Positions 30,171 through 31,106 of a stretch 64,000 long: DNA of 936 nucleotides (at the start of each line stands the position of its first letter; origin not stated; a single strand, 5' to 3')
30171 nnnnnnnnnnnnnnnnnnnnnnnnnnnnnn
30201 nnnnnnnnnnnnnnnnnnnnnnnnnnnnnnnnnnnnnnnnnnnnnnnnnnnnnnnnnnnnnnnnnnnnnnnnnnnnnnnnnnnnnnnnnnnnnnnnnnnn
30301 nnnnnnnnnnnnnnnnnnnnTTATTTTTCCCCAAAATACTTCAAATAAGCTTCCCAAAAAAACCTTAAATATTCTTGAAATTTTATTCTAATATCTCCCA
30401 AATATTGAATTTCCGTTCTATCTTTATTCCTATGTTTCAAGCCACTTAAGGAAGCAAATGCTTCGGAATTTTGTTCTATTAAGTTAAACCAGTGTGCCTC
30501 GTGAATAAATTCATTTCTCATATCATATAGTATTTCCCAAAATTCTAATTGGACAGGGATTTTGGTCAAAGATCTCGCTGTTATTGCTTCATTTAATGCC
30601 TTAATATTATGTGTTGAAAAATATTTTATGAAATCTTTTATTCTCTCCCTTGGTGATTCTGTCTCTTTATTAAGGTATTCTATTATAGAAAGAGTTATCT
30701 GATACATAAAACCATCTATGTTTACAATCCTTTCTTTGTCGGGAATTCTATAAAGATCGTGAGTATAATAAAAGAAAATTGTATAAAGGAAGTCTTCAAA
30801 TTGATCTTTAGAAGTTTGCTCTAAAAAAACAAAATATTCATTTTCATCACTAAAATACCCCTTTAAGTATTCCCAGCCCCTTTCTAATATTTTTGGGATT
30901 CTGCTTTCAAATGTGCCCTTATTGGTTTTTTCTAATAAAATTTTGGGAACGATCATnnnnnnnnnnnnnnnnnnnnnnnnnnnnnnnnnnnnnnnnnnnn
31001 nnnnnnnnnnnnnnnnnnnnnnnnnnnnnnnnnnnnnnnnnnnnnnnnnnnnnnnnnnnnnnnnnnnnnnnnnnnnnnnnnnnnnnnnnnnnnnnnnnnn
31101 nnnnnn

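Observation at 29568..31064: About 35-bp inverted repeats bracket a two-gene HEPN-like + HExxH cassette with no recombinase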

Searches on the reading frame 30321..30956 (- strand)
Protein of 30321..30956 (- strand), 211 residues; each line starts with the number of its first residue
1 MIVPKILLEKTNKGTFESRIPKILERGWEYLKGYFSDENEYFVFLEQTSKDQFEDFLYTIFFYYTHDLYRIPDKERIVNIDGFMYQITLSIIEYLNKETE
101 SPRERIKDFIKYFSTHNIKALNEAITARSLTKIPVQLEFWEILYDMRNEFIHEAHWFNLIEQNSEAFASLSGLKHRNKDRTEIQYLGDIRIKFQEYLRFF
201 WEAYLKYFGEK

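Call 4: search_protein_families(library=pfam, proteins=[window:30321-30956:-], max_evalue=1)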
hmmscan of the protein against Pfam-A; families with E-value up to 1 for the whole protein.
window:30321-30956:- (211 aa): 0 families

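Call 7: search_protein_families(library=padloc, proteins=[window:30321-30956:-], max_evalue=1)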
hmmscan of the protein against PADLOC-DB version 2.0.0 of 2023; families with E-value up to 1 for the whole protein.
window:30321-30956:- (211 aa): 1 family
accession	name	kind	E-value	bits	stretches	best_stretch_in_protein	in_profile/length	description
PDLC04796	PDC-S02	-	0.025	11.5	1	43-127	158-242/390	-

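Call 8: search_protein_families(library=ncbifam, proteins=[window:30321-30956:-], max_evalue=1)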
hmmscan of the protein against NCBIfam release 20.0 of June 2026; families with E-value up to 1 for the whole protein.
window:30321-30956:- (211 aa): 1 family
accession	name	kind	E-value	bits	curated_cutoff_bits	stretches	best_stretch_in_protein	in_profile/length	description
NF033876.2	flagella_HExxH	equivalog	0.16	11.3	205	1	85-176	200-288/384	flagellinolysin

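Call 9: search_protein_families(library=phrogs, proteins=[window:30321-30956:-], max_evalue=1)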
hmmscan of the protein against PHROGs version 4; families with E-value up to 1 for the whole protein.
window:30321-30956:- (211 aa): 0 families

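Call 10: find_homologous_proteins(query=window:30321-30956:-, max_evalue=0.01)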
Query window:30321-30956:- (211 aa): 21 proteins with E <= 0.01 among 70 candidates.
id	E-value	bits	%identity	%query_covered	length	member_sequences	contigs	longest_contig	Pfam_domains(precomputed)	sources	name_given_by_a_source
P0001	3.1e-136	470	100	100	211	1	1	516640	-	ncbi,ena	-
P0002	1.6e-87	311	68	96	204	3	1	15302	-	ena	-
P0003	8.6e-77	276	61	99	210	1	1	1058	-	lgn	-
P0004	5.2e-76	273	62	100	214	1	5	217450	-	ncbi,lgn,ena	-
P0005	2.7e-65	238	57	100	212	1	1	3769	-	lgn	-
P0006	5.7e-63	230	55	100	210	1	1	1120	-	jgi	jgi:hypothetical protein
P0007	5.1e-61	224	52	100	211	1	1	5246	-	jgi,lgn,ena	-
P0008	7.3e-61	223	55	100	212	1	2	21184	-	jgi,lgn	-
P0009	9.1e-60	220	55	100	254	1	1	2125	-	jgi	-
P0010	1.9e-59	219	53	100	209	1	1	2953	-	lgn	-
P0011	5.0e-57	211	51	100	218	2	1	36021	-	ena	-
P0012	1.4e-56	209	54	99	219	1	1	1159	-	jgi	jgi:hypothetical protein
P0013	2.3e-56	209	53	100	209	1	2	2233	-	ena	-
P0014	8.6e-56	207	51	99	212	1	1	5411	-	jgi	-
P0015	3.9e-55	205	52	100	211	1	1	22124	-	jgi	jgi:hypothetical protein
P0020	9.2e-45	171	44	100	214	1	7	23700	-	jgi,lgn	jgi:hypothetical protein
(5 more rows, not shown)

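Call 15: find_encoding_contigs(protein=P0004, flank=6000, max_places=6)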
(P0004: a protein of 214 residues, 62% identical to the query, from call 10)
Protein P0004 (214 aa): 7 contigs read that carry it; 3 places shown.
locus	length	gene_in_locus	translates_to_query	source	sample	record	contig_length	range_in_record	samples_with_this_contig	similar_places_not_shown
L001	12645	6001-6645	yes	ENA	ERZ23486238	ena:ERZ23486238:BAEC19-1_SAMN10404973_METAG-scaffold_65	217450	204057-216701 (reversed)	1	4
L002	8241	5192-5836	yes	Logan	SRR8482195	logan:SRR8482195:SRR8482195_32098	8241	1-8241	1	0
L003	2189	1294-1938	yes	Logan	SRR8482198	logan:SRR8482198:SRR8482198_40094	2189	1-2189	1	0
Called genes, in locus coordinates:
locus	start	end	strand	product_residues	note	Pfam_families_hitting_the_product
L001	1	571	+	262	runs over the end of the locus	PF02906:Fe_hyd_lg_C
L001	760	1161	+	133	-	-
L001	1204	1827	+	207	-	PF00081:Sod_Fe_N, PF02777:Sod_Fe_C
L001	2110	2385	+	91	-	-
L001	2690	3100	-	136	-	PF02945:Endonuclease_7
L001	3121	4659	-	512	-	PF01726:LexA_DNA_bind, PF00717:Peptidase_S24, PF01555:N6_N4_Mtase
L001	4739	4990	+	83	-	-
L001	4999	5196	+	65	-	-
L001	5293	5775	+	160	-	-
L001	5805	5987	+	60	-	-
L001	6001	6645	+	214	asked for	-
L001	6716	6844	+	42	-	-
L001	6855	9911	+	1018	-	PF07693:KAP_NTPase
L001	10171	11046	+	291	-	PF02653:BPD_transp_2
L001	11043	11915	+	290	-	PF02653:BPD_transp_2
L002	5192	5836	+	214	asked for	-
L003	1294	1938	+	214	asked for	-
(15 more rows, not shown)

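Call 16: find_encoding_contigs(protein=P0002, flank=6000, max_places=4)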
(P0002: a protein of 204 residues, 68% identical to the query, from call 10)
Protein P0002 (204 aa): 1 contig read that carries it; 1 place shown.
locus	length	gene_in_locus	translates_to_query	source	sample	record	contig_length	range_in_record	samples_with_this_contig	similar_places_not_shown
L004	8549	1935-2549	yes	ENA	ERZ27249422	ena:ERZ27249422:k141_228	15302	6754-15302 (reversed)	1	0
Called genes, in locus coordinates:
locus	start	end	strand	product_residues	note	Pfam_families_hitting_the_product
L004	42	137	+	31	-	-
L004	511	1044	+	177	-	-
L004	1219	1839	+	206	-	PF00702:Hydrolase, PF13419:HAD_2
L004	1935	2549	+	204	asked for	-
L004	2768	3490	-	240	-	-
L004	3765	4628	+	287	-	PF00561:Abhydrolase_1 (weak), PF12146:Hydrolase_4, PF12697:Abhydrolase_6, PF08538:DUF1749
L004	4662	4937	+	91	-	-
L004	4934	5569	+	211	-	PF00702:Hydrolase, PF12710:HAD (weak), PF13419:HAD_2, PF13242:Hydrolase_like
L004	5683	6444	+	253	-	PF00106:adh_short, PF08659:KR, PF13561:adh_short_C2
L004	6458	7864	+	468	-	PF00753:Lactamase_B, PF23023:Anti-Pycsar_Apyc1 (weak), PF12706:Lactamase_B_2 (weak), PF16661:Lactamase_B_6, PF10996:Beta-Casp, PF07521:RMMBL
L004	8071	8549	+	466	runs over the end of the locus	PF01464:SLT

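Call 20: find_encoding_contigs(protein=P0001, flank=3000, max_places=3)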
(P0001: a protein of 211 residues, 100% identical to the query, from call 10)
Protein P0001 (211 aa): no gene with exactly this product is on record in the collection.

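Call 46: predict_structure(alignment_id=A1)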
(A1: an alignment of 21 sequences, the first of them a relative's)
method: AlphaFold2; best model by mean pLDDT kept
length: 211 residues; sequences in the alignment: 21
mean_pLDDT: 91.4   pTM: 0.87
mean pLDDT of the five models: 91.4, 91.0, 90.9, 86.1, 85.5
residues with pLDDT >= 90: 157; 70-90: 47; 50-70: 7; < 50: 0
segments of 3 or more residues with pLDDT < 50: none
pLDDT, mean of each block of 10 residues (from residue 1): 94 89 96 96 97 96 89 68 91 93 94 97 95 91 92 82 86 90 94 94 96 79
secondary structure, 60 per line:
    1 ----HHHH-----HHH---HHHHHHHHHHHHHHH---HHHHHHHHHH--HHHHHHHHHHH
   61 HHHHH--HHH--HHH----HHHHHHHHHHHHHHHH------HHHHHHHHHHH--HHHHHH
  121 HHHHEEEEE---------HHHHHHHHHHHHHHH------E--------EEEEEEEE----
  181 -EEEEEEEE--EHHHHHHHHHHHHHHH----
elements in order: H5-8 H20-34 H38-47 H50-65 H80-95 H102-112 H115-124 E125-129 H139-153 E169-176 E182-189 H193-207

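Call 50: search_protein_representatives(alignment_id=A1)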
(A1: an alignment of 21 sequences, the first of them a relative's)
Query: 21 sequences, 213 profile positions. Proteins with E-value up to 0.001 (for the whole library): 29; up to 1e-10: 14; up to 1e-30: 10. The best 29 are listed.
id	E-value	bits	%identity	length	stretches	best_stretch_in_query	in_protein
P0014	1.5e-93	329.0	-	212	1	1-211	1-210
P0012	1.9e-90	318.8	-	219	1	1-211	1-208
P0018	4.8e-80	284.8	-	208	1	1-212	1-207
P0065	4.7e-70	252.1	-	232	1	1-212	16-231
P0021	3.3e-60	219.9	-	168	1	60-212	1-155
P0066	3.0e-42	161.3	-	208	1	24-210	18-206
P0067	4.1e-40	154.3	-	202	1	17-210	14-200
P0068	2.0e-39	152.0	-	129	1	84-210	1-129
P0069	2.2e-37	145.4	-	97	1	1-97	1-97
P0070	2.3e-37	145.3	-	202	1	24-211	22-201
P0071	1.2e-26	110.3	-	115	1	101-208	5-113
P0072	1.4e-19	87.2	-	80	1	1-73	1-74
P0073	3.5e-18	82.6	-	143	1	24-146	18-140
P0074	4.9e-12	62.6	-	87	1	135-209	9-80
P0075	1.2e-09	54.7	-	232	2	101-208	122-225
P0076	2.8e-07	47.0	-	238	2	99-211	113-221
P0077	4.2e-07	46.4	-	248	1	77-209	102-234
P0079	1.5e-05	41.4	-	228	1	56-207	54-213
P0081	1.1e-04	38.5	-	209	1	31-210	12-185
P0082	1.6e-04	38.0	-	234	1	70-211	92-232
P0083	3.1e-04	37.1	-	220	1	98-208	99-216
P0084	3.6e-04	36.8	-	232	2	102-211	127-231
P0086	7.0e-04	35.9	-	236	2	104-210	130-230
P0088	8.1e-04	35.7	-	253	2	101-159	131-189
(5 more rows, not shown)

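Call 51: fold_search(model_id=the predicted structure, library=pdb)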
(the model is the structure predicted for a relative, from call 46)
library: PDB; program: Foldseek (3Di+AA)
matches with E <= 10: 248; with E <= 0.001: 0
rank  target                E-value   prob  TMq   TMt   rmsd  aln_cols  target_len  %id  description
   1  5opt_m                5.4e-01  0.11  0.16  0.17  10.2       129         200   12  Structure of KSRP in context of Trypanosoma cruzi 40S (released 2017-11-15)
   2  8yqt_C                6.7e-01  0.07  0.13  0.09  17.0       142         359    8  African swine fever virus RNA Polymerase-M1249L complex2 (released 2024-11-06)
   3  7aih_I                7.1e-01  0.04  0.09  0.08  15.3       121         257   13  The Large subunit of the Kinetoplastid mitochondrial ribosome (released 2021-04-28)
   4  4wm9                  1.1e+00  0.03  0.12  0.12  18.9       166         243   11  Acinetobacter baumanii OXA-24 complex with Avibactam (released 2014-12-03)
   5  8yqu_C                1.2e+00  0.05  0.13  0.09  15.2       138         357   10  African swine fever virus RNA Polymerase-M1249L complex1 (released 2024-11-06)
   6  9ezy_A                1.6e+00  0.07  0.18  0.04  12.4       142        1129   12  Vibrio cholerae DdmD-DdmE holo complex (released 2024-09-04)
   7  5iy2_A                1.8e+00  0.02  0.12  0.11  18.2       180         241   10  Structure of apo OXA-143 carbapenemase (released 2017-08-09)
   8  7rlr_B                1.9e+00  0.02  0.12  0.11  18.2       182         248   10  Crystal Structure of K83A Mutant of Class D beta-lactamase from Clostridium difficile 630 (released 2021-08-11)
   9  2jc7                  2.0e+00  0.02  0.12  0.11  18.9       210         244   10  The crystal structure of the carbapenemase OXA-24 reveals new insights into the mechanism of carbapenem-hydrolysis (released 2007-03-20)
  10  9o17_AC               2.1e+00  0.06  0.15  0.16   9.8       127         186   10  Cryo-EM structure of Methanosarcina acetivorans 70S ribosome (released 2025-09-24)
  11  9r2v_F                2.1e+00  0.02  0.13  0.16  12.5       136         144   15  De novo designed M16 protein fold (released 2025-05-14)
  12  4x53                  2.1e+00  0.02  0.12  0.11  18.1       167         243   10  Structure of the class D Beta-Lactamase OXA-160 V130D in Acyl-Enzyme Complex with Aztreonam (released 2015-03-11)
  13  3pae_A                2.1e+00  0.01  0.12  0.11  18.1       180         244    9  Crystal structure of the K84D mutant of OXA-24/40 in complex with doripenem (released 2011-01-19)
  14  7o4l_W                2.2e+00  0.08  0.14  0.10  13.7       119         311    8  Yeast TFIIH in the expanded state within the pre-initiation complex (released 2021-06-16)
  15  6qly                  2.2e+00  0.04  0.10  0.08  12.8        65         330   18  IDOL FERM domain (released 2020-02-19)
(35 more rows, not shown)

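Call 54: search_solved_structures(query=A1, max_evalue=10)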
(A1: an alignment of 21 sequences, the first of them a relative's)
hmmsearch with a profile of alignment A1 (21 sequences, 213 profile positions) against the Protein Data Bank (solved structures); distinct sequences matched with E-value up to 10: 0.

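Call 56: search_protein_families(library=pfam, alignment_id=A3, max_evalue=0.1)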
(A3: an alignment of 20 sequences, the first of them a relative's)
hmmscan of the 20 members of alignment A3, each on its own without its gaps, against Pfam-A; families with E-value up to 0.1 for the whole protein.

A. member 1, P0001 (211 aa): 0 families

B. families by the number of members that match (of 20 scanned): 21 families
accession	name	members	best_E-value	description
PF18735.6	HEPN_RiboL-PSP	1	0.0018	RiboL-PSP-HEPN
PF24554.1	DUF7603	1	0.0026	Domain of unknown function (DUF7603)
PF18261.6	Rpn9_C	1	0.0066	Rpn9 C-terminal helix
PF00874.25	PRD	1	0.0099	PRD domain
PF09432.15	THP2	1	0.012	Tho complex subunit THP2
PF08354.15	Fas1-AflB-like_hel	1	0.017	Fatty acid synthase subunit beta/Fas1-like, helical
PF11554.13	DUF3232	1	0.019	Protein of unknown function (DUF3232)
PF18612.7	Bac_A_amyl_C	1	0.02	Bacterial Alpha amylase C-terminal domain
PF18739.6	HEPN_Apea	1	0.024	Apea-like HEPN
PF04670.18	Gtr1_RagA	1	0.027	Gtr1/RagA G protein conserved region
PF22642.1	MinC_N_1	1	0.028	Cell-division inhibitor MinC, N-terminal domain-like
PF18938.6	aRib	1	0.031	Atypical Rib domain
PF25723.1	HU_inhibitor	1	0.033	Bacteriophage inhibitor of histone-like protein HU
PF08841.16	DDR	1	0.042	Diol dehydratase reactivase ATPase-like domain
PF07600.16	DUF1564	1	0.044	Protein of unknown function (DUF1564)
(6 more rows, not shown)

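Call 66: find_related_loci(query=A1, collection=viral_contigs, flank=6000)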
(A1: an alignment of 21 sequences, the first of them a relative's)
Query A1 (211 aa) in viral_contigs; peptide patterns used: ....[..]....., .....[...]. (x = any residue, [..] = any of these).
21 stretches matched a pattern, but none encodes a relative of the query by tblastn (E <= 1e-3).

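Call 67: find_encoding_contigs(protein=P0011, flank=5000, max_places=2)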
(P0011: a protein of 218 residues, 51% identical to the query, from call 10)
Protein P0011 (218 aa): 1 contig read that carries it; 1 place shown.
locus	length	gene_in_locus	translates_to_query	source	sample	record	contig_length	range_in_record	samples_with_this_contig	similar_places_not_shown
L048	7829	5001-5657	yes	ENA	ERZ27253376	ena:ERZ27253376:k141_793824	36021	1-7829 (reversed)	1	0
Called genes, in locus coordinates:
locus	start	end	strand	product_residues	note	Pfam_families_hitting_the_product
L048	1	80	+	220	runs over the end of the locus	PF01966:HD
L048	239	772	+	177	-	-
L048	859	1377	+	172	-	-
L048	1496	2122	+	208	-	-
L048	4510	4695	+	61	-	-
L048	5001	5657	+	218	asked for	-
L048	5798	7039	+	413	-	PF14082:SduA_C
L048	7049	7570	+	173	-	-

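Call 68: find_encoding_contigs(protein=P0015, flank=5000, max_places=2)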
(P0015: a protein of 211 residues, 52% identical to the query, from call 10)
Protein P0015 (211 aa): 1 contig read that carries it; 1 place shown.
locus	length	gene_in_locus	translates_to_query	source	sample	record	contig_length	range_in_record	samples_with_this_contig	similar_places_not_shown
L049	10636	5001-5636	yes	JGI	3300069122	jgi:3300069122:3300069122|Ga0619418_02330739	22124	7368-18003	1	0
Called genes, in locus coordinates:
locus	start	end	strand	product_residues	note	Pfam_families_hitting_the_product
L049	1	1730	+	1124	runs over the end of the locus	PF13091:PLDc_2, PF00270:DEAD (faint), PF04851:ResIII (faint), PF00176:SNF2-rel_dom, PF00271:Helicase_C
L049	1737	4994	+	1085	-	PF01170:UPF0020 (faint), PF20473:MmeI_Mtase, PF07669:Eco57I, PF02384:N6_Mtase (weak), PF12950:TaqI_C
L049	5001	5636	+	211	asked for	-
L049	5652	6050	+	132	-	-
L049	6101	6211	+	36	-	-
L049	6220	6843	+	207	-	PF08378:NERD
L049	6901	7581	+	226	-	PF04471:Mrr_cat, PF13156:Mrr_cat_2 (weak), PF22722:NA-iREase1, PF01396:Zn_ribbon_Top1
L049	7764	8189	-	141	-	-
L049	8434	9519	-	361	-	PF04055:Radical_SAM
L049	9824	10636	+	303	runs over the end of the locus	PF25145:NfeD1b_N (weak), PF01343:Peptidase_S49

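Call 69: find_encoding_contigs(protein=P0020, flank=5000, max_places=3)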
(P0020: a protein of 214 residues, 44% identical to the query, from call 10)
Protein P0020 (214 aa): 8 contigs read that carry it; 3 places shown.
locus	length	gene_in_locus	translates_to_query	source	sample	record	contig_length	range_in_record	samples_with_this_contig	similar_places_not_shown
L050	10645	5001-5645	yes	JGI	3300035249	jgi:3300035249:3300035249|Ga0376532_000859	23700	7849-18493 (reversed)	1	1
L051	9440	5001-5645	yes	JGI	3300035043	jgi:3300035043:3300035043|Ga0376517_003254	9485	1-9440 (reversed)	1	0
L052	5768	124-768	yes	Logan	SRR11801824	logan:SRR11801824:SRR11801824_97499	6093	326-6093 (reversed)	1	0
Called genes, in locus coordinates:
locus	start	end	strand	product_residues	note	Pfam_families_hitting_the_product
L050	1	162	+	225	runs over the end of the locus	PF20582:UPF0758_N, PF04002:RadC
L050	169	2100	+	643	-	PF01555:N6_N4_Mtase, PF18273:T3RM_EcoP15I_C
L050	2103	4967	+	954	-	PF04851:ResIII, PF19778:RE_endonuc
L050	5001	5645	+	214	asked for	-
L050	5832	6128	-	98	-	-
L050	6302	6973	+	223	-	PF00717:Peptidase_S24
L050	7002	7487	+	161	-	-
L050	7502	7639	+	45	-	-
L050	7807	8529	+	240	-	-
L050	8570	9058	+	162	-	PF10881:DUF2726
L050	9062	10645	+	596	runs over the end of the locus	PF03235:GmrSD_N, PF07510:GmrSD_C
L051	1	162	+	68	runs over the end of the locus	?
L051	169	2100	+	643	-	PF01555:N6_N4_Mtase, PF18273:T3RM_EcoP15I_C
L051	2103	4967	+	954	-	PF04851:ResIII, PF19778:RE_endonuc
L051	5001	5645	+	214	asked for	-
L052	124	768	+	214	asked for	-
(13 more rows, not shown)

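Call 74: search_dna_similar(query=window:30321-30956:-, collection=plasmids, mode=protein, max_evalue=0.001, max_rows=15)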
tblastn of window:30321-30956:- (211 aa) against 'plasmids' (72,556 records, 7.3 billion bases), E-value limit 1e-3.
No match.

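Call 80: list_cluster_members(proteins=[P0001, P0022, P0090, P0004, P0047, P0055])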
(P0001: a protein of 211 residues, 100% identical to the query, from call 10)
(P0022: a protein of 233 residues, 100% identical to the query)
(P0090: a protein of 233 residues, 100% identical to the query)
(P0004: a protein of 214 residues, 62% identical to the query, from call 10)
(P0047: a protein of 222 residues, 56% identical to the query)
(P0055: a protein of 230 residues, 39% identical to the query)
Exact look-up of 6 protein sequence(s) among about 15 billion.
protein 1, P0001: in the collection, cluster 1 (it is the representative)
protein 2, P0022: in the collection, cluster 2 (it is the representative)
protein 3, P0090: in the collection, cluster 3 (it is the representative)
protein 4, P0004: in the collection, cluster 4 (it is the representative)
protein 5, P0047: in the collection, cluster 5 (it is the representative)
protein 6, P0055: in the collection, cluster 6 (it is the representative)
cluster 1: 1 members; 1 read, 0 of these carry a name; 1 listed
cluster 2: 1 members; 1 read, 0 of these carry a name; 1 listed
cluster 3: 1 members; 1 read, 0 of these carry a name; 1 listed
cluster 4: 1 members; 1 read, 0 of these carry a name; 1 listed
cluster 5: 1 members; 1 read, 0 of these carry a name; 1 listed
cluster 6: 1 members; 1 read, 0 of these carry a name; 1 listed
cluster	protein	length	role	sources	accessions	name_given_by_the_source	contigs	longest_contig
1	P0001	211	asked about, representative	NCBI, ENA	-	-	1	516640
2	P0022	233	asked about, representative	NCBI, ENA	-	-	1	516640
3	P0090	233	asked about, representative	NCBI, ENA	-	-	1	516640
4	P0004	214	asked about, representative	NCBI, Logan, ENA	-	-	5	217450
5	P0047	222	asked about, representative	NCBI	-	-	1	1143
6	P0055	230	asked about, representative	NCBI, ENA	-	-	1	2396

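Call 85: fold_search(model_id=the predicted structure, library=viral)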
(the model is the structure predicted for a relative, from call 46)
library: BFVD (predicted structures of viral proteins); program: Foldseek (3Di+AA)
matches with E <= 10: 399; with E <= 0.001: 0
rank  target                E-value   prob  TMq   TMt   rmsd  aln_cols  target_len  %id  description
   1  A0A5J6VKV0            3.1e-01  0.08  0.16  0.09  23.4       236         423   11  Uncharacterized protein [Megaviridae environmental sample]
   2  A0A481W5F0            4.0e-01  0.13  0.17  0.14  11.7       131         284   13  Antirepressor protein KilAC domain [Fusobacterium phage Fnu1]
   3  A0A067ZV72            4.5e-01  0.03  0.11  0.06  24.8       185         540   10  (no name in the UniProt tables at hand)
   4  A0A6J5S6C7            5.6e-01  0.13  0.14  0.26   8.3       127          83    8  Helix-turn-helix domain containing protein [uncultured Caudovirales phage]
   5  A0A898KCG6            5.6e-01  0.12  0.18  0.21  14.2       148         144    7  (no name in the UniProt tables at hand)
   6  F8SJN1                5.6e-01  0.08  0.15  0.18  14.8       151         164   10  Uncharacterized protein 356 [Pseudomonas phage PhiPA3]
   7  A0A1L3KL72            6.9e-01  0.05  0.16  0.07  22.3       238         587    8  (no name in the UniProt tables at hand)
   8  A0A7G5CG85            6.9e-01  0.03  0.11  0.08  21.4       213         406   10  Novel STAND NTPase 3 domain-containing protein [Proteus phage Vb_PmiP-P59]
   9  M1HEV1                7.7e-01  0.10  0.16  0.17  13.7       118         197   11  (no name in the UniProt tables at hand)
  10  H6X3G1                8.1e-01  0.07  0.15  0.18  13.4       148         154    9  Uncharacterized protein [Klebsiella phage vB_KleM_RaK2]
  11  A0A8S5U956            8.1e-01  0.05  0.13  0.14  26.5       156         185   10  Antirepressor protein [Podoviridae sp. ctrJu12]
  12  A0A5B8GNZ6            8.6e-01  0.05  0.14  0.06  22.6       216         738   15  RNA-dependent RNA polymerase (Fragment) [Rhizoctonia solani mitovirus 36]
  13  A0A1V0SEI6            8.6e-01  0.04  0.12  0.07  23.2       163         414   16  AAA family ATPase [Indivirus ILV1]
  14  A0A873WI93            9.6e-01  0.11  0.14  0.25  10.9        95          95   13  (no name in the UniProt tables at hand)
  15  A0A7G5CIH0            9.6e-01  0.11  0.14  0.25  12.2       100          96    9  (no name in the UniProt tables at hand)
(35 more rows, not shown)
